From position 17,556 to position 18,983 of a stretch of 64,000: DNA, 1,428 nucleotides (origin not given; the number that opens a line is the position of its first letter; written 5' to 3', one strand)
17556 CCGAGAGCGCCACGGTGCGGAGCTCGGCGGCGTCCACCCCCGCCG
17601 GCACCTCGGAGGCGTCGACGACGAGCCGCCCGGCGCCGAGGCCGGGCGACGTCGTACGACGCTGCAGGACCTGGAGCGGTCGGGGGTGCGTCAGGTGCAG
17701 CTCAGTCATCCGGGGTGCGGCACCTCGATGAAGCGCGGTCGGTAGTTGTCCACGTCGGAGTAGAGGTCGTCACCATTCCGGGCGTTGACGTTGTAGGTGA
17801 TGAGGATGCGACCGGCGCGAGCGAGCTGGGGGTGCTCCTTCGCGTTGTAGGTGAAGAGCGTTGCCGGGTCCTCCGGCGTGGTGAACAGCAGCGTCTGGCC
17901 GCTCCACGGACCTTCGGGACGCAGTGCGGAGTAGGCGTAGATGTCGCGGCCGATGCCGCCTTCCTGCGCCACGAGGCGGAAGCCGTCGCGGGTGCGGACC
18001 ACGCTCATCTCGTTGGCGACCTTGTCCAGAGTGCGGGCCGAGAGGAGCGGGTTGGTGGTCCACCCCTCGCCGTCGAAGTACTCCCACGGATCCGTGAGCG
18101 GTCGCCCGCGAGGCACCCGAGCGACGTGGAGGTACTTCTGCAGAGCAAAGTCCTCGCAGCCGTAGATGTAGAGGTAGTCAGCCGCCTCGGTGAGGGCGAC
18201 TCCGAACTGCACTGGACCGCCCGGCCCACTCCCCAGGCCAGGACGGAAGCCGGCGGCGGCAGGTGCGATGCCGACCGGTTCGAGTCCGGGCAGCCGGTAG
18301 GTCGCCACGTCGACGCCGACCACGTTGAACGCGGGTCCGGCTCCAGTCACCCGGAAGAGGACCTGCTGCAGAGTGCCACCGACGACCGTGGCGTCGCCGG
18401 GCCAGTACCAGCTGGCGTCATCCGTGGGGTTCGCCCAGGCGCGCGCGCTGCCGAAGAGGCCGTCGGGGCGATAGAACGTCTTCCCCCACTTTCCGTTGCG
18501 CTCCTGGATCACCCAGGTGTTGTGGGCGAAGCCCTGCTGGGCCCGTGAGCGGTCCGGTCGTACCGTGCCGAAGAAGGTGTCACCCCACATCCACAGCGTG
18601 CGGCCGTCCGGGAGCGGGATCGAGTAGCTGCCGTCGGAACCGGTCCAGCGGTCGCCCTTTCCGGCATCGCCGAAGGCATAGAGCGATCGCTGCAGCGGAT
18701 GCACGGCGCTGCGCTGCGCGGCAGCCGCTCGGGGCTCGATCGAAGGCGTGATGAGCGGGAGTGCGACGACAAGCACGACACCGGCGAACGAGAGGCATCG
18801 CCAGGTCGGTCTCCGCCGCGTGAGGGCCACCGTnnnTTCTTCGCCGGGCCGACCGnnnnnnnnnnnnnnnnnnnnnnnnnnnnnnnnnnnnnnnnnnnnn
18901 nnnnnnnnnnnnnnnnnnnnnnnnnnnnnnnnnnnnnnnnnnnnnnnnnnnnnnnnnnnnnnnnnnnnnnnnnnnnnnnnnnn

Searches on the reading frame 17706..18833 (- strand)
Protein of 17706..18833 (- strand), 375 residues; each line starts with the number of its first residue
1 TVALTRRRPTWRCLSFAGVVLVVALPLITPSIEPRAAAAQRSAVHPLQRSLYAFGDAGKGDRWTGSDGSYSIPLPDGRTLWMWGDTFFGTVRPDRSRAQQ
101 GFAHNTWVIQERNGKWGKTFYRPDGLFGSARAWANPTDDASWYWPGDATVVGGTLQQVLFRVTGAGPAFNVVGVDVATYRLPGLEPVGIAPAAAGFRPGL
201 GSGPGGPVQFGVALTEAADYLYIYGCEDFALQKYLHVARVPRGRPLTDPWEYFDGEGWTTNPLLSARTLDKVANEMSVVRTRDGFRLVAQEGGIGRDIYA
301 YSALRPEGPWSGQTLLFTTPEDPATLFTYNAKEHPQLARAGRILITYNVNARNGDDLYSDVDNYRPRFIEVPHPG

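Call 28: search_protein_families(library=pfam, proteins=[window:17706-18833:-], max_evalue=0.001)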
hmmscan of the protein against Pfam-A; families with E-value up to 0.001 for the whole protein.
window:17706-18833:- (375 aa): 2 families
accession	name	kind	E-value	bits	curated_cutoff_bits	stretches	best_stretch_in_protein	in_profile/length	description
PF16396.11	DUF5005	-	2.5e-14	53.4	29.6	2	63-119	73-132/443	Domain of unknown function (DUF5005)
PF13810.12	DUF4185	-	1.3e-09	38.1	39.5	1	212-320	165-274/309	Domain of unknown function (DUF4185)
